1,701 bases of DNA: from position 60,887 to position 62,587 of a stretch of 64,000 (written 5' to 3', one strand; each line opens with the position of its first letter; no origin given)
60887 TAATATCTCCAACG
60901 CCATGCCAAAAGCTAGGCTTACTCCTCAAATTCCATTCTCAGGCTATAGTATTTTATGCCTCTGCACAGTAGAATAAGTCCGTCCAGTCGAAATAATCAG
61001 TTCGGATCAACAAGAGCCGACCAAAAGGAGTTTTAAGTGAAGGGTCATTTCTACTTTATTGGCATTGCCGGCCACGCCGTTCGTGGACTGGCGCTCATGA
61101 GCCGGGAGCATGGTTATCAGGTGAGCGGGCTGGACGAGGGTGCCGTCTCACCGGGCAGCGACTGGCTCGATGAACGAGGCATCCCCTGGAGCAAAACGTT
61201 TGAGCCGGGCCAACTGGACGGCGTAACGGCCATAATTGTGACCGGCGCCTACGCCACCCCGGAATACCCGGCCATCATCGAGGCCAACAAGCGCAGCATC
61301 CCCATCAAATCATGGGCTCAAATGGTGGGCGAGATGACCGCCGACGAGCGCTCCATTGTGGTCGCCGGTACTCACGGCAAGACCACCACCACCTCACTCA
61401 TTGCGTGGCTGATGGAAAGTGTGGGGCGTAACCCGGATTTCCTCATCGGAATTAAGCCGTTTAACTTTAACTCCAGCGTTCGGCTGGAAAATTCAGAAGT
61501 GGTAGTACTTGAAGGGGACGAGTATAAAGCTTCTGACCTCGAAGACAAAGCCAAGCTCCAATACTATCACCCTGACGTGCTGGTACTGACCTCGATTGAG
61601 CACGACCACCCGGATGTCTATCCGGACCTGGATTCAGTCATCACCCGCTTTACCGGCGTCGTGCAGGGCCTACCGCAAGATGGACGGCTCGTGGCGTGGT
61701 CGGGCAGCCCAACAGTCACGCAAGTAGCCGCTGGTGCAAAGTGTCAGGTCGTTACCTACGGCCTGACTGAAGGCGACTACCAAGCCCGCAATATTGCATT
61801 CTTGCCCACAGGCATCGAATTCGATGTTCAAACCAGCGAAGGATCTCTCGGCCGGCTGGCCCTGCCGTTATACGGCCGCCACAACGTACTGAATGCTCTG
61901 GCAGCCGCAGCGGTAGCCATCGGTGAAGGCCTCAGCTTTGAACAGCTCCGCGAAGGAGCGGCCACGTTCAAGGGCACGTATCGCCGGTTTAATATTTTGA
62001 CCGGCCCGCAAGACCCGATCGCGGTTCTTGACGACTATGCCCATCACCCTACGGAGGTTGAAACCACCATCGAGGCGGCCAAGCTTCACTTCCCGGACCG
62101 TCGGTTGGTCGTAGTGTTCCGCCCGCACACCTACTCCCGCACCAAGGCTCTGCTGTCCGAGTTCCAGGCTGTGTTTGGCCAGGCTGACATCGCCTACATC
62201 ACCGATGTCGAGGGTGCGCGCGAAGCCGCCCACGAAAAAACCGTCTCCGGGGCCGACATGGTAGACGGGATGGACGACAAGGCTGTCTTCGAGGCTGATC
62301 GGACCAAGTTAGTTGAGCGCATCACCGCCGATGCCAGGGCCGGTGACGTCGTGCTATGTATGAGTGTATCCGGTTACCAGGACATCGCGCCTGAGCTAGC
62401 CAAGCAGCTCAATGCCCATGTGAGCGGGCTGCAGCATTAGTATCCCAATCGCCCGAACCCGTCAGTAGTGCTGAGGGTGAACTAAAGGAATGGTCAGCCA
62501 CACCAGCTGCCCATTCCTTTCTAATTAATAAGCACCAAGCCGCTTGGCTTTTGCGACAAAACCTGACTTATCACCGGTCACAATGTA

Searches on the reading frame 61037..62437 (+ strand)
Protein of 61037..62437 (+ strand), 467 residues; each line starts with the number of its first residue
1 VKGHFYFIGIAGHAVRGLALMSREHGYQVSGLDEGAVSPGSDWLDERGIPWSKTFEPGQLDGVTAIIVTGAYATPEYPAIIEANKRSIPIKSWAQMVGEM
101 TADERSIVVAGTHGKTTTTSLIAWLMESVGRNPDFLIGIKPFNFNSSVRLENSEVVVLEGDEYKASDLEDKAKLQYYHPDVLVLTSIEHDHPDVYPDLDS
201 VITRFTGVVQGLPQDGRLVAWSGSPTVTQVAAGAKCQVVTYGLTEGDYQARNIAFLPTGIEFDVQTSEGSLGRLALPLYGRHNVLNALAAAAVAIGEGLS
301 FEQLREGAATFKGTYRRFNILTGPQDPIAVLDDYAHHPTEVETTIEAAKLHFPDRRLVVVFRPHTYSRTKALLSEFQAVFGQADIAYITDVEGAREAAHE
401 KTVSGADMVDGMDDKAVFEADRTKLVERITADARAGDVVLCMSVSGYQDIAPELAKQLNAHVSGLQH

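Call 24: search_protein_families(library=pfam, proteins=[window:61037-62437:+], max_evalue=0.00001)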
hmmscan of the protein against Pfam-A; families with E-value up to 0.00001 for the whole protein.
window:61037-62437:+ (467 aa): 3 families
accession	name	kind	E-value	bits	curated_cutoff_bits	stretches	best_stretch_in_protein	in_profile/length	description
PF08245.18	Mur_ligase_M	-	4e-27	95.9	24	1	109-294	1-200/200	Mur ligase middle domain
PF02875.26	Mur_ligase_C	-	9e-20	72.2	28.4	1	316-443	1-125/127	Mur ligase, glutamate ligase domain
PF01225.30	Mur_ligase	-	1e-10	42.3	21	1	4-103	1-93/95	Mur ligase family, catalytic domain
